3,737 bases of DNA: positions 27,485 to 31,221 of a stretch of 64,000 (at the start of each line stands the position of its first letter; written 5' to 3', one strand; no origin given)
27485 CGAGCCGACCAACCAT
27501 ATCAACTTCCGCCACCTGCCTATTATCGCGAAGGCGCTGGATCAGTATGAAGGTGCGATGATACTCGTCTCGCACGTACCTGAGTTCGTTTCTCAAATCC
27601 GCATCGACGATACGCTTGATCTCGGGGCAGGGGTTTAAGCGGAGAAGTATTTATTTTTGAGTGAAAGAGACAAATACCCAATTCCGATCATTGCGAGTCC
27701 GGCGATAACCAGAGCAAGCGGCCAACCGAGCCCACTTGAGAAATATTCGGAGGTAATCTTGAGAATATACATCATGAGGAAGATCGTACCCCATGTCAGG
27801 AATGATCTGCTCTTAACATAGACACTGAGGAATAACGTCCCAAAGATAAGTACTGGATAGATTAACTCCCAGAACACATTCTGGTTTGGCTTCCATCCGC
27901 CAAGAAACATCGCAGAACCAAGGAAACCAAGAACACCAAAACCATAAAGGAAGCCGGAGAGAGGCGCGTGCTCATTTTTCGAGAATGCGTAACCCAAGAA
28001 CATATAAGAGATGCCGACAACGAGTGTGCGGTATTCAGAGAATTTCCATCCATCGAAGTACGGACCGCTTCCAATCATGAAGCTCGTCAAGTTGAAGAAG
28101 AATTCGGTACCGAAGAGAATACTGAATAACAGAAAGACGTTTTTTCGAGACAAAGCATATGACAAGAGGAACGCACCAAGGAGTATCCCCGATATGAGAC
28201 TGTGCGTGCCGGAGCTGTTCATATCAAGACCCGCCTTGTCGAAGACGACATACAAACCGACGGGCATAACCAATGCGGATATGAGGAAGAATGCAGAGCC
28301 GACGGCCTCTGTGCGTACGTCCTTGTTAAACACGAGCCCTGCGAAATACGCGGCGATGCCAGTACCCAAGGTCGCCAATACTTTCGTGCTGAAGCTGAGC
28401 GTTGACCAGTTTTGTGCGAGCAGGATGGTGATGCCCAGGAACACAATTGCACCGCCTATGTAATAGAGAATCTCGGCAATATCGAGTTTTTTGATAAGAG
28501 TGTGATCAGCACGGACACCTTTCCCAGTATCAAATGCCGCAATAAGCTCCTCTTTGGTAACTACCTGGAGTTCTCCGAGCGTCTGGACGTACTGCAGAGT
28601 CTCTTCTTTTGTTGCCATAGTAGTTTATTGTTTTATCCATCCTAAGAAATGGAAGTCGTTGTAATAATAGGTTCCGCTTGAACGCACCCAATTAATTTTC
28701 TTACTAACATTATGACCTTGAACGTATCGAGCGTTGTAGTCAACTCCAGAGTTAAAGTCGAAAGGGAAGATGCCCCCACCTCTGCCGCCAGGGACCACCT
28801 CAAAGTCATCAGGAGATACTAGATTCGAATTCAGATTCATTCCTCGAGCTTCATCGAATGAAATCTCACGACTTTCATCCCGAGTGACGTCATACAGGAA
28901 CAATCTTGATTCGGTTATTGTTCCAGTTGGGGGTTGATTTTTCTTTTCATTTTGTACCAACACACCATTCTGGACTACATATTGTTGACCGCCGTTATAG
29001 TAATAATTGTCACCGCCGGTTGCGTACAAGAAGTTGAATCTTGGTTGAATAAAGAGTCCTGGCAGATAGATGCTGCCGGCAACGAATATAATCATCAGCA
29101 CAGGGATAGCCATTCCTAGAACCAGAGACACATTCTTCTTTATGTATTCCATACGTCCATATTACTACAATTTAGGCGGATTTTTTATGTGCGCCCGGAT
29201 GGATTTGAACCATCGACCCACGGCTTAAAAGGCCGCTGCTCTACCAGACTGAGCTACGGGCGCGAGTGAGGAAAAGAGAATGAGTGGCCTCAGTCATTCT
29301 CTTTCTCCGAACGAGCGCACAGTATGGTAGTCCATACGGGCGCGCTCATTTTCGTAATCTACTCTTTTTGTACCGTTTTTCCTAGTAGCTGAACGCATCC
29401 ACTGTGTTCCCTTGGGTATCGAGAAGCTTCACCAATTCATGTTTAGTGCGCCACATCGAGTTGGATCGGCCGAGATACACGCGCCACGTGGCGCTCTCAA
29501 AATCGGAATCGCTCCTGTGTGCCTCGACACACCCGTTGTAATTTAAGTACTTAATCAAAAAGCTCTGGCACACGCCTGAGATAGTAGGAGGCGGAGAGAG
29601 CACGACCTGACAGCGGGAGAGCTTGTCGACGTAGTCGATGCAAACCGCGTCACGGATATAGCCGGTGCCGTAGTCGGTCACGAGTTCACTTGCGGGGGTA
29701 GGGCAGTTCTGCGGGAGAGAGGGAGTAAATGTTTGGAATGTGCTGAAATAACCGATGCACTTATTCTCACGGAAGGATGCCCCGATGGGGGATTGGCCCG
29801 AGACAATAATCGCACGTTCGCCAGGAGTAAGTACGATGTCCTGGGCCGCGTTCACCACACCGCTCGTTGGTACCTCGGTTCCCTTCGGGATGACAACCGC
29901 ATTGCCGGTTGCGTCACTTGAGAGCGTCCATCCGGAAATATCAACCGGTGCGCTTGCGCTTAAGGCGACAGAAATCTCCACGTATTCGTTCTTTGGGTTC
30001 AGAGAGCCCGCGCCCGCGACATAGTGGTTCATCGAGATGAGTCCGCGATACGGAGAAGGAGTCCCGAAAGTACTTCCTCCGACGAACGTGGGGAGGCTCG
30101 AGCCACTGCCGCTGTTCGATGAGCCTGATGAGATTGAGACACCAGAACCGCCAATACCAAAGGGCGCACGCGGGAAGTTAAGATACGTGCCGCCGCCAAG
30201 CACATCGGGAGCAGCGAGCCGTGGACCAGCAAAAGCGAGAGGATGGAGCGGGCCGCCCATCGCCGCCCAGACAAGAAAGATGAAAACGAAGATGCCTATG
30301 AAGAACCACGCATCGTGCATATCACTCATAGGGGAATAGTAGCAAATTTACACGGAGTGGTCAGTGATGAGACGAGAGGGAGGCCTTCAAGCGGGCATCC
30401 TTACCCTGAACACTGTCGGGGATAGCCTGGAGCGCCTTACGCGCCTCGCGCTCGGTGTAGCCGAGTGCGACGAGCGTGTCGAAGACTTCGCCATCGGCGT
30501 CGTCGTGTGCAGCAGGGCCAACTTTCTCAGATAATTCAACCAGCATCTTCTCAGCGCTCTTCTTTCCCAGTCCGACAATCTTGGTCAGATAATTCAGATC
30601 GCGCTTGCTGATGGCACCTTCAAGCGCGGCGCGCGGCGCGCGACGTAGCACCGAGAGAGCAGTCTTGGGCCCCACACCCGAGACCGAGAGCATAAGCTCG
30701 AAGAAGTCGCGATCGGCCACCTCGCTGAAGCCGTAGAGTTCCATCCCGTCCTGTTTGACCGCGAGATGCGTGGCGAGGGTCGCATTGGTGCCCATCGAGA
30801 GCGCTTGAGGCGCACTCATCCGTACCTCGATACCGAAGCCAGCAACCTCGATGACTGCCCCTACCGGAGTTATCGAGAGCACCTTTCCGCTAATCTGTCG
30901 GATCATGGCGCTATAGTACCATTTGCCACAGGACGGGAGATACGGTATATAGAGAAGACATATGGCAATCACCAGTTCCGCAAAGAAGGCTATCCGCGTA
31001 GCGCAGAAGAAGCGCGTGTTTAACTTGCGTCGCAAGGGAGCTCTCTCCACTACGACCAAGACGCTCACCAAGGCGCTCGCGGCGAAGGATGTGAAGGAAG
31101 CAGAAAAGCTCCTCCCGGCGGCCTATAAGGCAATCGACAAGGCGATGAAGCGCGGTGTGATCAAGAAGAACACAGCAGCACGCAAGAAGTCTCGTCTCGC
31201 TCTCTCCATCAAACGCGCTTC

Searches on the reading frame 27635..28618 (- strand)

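Call 33: search_protein_families(library=pfam, proteins=[window:27635-28618:-], max_evalue=0.001)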
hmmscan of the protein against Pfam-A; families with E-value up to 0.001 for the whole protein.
window:27635-28618:- (327 aa): 1 family
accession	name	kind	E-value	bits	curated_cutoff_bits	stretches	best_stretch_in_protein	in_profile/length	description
PF09925.14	DUF2157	-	4.9e-06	26.7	32.4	1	47-125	34-112/146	Predicted membrane protein (DUF2157)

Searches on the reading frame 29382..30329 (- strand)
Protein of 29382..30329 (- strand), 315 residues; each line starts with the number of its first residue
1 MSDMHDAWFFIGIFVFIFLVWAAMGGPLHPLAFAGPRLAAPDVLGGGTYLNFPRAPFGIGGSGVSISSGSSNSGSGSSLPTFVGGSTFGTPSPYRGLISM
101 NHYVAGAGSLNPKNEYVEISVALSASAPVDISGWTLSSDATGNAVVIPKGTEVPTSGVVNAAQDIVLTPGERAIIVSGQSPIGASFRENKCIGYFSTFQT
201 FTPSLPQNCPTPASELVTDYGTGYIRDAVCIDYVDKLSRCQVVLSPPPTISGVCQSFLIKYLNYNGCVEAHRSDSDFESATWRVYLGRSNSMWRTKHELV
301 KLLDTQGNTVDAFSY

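Call 16: search_protein_families(library=pfam, proteins=[window:29382-30329:-], max_evalue=0.001)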
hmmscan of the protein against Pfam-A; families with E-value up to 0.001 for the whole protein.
window:29382-30329:- (315 aa): 1 family
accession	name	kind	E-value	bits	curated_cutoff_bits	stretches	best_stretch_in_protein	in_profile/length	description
PF00932.25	LTD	-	8.6e-08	33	34.3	1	96-178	6-70/109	Lamin Tail Domain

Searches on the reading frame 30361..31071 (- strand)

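Call 16: search_protein_families(library=pfam, proteins=[window:30361-31071:-], max_evalue=0.001)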
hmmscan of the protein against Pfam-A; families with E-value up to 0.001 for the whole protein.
window:30361-31071:- (236 aa): 4 families
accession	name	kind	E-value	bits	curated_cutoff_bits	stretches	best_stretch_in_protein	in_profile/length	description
PF01330.27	RuvA_N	-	2.8e-14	53.4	23.6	1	56-114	1-61/61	RuvA N terminal domain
PF14520.12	HHH_5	-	2.8e-11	44.2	27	1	124-181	1-56/57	Helix-hairpin-helix domain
PF07499.19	RuvA_C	-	6.2e-07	30.2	24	1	194-217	4-27/47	RuvA, C-terminal domain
PF00633.29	HHH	-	0.0006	20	24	0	122-142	9-28/30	Helix-hairpin-helix motif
